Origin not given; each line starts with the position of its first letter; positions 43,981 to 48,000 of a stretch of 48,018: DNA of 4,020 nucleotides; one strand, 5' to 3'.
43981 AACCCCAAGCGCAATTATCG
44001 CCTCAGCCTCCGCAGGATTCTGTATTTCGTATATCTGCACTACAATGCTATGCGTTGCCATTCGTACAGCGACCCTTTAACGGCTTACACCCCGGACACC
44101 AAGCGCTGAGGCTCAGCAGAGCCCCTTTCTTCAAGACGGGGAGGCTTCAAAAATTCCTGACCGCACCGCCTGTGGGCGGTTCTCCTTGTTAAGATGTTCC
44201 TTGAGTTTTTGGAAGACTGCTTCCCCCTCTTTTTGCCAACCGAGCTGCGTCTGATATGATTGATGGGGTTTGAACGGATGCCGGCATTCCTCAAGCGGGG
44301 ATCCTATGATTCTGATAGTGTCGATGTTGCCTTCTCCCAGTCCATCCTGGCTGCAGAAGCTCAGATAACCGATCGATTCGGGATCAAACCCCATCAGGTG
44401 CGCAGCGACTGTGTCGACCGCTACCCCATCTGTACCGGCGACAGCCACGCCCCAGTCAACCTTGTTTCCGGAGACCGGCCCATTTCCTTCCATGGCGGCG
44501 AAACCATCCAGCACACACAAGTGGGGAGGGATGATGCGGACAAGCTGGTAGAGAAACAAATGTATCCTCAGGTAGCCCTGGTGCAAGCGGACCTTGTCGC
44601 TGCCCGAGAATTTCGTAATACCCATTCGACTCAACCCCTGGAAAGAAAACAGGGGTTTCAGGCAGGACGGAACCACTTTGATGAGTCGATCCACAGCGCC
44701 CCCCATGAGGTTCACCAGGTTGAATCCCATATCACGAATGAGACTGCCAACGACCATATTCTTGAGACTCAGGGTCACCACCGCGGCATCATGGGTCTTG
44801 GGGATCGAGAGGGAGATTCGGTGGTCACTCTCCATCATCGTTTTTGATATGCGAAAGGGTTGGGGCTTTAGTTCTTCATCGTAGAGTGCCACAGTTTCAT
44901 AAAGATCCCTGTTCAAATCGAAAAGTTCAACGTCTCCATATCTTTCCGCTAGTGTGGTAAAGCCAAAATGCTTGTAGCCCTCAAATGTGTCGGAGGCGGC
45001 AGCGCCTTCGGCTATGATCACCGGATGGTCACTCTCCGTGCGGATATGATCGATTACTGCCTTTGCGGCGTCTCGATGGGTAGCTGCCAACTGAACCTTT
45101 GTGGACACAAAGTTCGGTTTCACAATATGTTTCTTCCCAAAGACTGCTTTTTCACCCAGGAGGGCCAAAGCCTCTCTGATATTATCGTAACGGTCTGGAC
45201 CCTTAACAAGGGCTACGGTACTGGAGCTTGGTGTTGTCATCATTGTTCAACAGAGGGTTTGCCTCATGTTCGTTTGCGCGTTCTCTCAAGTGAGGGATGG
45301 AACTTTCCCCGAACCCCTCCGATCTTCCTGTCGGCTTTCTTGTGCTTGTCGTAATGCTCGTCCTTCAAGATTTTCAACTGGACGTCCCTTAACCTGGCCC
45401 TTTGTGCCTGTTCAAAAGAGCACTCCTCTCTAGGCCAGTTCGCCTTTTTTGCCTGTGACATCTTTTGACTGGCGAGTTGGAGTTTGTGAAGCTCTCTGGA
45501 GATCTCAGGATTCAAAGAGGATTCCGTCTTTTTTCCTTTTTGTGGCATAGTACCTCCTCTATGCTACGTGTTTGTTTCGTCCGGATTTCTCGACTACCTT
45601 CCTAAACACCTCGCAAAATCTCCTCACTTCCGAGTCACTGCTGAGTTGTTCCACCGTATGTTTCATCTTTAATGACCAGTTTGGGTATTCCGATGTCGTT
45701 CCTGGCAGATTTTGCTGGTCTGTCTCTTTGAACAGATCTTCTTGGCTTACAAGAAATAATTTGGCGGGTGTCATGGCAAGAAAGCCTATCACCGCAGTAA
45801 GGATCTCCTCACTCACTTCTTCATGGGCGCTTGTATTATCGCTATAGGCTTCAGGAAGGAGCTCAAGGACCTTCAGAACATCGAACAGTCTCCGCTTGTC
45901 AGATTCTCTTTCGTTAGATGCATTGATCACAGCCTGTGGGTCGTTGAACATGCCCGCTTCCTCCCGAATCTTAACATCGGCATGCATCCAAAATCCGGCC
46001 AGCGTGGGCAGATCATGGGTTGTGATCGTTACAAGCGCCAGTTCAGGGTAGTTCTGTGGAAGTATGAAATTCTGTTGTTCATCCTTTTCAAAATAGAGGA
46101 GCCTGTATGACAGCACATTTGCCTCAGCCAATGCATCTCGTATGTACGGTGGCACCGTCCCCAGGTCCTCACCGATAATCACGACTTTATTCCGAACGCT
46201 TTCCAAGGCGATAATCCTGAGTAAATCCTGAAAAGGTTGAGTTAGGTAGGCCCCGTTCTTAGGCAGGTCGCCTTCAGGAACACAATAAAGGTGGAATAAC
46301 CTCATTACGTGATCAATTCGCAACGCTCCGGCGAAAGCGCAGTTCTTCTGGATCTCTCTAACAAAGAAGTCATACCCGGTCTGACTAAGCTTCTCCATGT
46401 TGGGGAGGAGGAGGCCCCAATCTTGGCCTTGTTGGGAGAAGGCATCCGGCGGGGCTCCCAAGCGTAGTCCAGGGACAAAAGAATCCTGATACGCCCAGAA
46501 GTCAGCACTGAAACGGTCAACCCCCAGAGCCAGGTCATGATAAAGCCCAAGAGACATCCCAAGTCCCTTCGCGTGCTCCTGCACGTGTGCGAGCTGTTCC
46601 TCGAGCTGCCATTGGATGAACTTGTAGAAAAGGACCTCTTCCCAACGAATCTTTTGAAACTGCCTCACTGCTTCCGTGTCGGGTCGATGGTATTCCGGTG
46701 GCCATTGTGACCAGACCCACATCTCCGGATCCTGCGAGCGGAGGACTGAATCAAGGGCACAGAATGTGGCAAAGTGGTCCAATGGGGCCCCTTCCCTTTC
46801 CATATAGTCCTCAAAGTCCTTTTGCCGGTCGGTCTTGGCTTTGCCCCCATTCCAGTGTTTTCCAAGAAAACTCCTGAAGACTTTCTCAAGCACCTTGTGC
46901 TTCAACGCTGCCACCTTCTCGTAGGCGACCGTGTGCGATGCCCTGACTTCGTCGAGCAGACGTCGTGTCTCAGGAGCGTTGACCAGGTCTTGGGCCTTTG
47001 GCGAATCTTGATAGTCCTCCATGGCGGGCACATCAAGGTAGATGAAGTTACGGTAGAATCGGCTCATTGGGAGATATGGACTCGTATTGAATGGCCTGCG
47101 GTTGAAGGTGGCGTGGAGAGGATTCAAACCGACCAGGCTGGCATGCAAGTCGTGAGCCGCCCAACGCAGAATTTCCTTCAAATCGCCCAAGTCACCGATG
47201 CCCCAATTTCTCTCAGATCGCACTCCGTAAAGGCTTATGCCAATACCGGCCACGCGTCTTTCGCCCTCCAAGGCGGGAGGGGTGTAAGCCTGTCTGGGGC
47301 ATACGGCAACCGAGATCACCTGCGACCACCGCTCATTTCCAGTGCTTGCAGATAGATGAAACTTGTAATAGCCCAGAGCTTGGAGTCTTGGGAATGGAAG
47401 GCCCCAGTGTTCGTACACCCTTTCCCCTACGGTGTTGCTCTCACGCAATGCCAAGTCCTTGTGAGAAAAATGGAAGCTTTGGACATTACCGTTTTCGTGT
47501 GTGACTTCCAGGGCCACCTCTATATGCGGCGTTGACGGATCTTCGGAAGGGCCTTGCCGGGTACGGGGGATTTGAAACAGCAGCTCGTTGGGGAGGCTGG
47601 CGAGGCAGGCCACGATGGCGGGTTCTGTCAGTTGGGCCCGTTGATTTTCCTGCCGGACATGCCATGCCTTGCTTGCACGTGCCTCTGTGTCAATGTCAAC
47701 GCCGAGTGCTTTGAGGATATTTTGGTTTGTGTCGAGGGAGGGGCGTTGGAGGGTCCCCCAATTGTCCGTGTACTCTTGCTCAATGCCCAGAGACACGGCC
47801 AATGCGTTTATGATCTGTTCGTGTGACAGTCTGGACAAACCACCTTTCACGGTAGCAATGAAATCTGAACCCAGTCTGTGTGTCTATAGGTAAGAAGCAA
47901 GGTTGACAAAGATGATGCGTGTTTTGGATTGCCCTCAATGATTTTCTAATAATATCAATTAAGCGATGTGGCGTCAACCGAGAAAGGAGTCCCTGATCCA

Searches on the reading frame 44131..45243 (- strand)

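Call 10: search_protein_families(library=pfam, proteins=[window:44131-45243:-], max_evalue=1)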
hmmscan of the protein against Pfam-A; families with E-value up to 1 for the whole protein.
window:44131-45243:- (370 aa): 1 family
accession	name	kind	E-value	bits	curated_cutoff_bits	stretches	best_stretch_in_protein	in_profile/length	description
PF04015.17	DUF362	-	8.7e-34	117.8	24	1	41-281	3-199/200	Domain of unknown function (DUF362)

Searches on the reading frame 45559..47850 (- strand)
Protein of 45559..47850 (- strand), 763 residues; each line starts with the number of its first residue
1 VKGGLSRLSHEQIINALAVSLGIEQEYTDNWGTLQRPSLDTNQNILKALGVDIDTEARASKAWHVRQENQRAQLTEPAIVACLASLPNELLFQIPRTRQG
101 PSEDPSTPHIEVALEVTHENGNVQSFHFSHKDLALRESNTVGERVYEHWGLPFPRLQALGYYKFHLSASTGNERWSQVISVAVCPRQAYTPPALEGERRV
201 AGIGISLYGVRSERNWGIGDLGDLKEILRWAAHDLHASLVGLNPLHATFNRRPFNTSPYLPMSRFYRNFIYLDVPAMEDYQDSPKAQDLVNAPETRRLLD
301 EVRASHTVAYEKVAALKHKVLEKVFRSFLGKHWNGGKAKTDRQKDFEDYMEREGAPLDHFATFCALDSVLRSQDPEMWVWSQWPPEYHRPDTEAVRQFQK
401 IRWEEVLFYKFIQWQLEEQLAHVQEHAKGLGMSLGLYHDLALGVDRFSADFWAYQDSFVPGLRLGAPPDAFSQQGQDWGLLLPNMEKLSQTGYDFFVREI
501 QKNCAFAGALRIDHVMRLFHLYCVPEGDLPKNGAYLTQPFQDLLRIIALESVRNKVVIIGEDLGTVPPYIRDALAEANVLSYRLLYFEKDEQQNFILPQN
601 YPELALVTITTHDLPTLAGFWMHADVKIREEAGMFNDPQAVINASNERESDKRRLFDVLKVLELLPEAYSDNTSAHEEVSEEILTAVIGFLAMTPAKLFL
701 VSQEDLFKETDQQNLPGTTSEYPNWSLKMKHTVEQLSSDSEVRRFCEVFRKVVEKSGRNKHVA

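Call 10: search_protein_families(library=pfam, proteins=[window:45559-47850:-], max_evalue=1)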
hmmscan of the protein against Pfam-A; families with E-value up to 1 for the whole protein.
window:45559-47850:- (763 aa): 2 families
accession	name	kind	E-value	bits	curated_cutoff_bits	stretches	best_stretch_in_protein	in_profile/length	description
PF02446.23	Glyco_hydro_77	-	3.1e-115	386.2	25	1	206-731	2-461/465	4-alpha-glucanotransferase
PF21226.3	MalQ_N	-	0.0038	18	24.1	1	110-176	23-84/91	MalQ N-terminal beta sandwich domain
